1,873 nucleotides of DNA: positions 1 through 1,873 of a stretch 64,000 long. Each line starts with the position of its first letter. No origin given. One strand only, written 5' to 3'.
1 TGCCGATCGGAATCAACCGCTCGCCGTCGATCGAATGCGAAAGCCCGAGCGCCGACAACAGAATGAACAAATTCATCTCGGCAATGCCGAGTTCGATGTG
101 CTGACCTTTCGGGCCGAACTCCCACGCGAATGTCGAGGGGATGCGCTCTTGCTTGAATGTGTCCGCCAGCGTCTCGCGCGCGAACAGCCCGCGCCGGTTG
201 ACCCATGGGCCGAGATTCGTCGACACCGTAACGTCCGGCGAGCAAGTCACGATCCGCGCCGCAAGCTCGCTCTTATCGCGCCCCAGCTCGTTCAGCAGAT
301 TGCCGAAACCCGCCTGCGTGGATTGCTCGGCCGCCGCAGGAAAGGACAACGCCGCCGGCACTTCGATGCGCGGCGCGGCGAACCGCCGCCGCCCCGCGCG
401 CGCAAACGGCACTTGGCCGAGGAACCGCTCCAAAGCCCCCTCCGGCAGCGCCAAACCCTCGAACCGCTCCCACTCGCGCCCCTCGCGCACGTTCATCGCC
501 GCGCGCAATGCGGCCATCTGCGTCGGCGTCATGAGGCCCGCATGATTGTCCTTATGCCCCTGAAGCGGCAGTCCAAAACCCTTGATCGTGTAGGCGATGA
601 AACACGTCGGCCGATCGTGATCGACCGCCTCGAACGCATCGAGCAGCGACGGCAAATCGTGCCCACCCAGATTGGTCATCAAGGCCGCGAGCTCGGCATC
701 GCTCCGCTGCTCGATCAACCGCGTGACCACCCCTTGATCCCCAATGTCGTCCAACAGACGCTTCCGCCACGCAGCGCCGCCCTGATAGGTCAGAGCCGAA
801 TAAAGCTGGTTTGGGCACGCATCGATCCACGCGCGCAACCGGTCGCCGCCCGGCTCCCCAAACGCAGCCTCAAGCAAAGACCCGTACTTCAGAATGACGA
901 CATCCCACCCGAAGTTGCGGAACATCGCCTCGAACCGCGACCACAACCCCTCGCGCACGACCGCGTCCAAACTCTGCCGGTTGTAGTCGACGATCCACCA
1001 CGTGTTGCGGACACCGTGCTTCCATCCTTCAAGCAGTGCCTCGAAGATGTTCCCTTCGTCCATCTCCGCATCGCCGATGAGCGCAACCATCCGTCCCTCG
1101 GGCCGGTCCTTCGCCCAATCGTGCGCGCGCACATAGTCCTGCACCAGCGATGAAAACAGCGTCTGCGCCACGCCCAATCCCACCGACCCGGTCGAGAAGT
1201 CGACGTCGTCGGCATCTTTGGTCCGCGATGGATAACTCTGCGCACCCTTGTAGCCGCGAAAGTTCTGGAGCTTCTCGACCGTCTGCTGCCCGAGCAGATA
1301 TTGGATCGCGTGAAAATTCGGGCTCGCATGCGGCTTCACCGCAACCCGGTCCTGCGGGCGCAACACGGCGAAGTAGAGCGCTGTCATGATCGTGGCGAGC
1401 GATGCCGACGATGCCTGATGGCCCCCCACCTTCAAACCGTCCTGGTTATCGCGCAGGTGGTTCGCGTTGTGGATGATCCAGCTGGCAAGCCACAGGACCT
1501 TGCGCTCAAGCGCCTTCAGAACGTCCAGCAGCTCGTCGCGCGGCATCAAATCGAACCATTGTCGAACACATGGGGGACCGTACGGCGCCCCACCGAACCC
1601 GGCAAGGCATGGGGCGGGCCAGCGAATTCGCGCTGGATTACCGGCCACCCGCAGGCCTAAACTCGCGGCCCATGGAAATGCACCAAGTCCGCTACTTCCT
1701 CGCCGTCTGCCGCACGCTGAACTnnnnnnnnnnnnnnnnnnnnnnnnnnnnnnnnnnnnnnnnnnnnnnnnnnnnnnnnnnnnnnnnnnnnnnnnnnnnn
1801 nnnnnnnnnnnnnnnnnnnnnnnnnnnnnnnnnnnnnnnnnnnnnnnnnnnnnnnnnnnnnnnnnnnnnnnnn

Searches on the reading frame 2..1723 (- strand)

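Call 30: search_protein_families(library=pfam, proteins=[window:2-1723:-], max_evalue=0.001)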
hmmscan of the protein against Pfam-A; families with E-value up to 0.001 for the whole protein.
window:2-1723:- (574 aa): 2 families
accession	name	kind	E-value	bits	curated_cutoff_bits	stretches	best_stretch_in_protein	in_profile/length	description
PF00456.26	Transketolase_N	-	9.9e-10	38.3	22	1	128-277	60-212/334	Transketolase, thiamine diphosphate binding domain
PF13292.11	DXP_synthase_N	-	0.00012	21.9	21.2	1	98-253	35-176/274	1-deoxy-D-xylulose-5-phosphate synthase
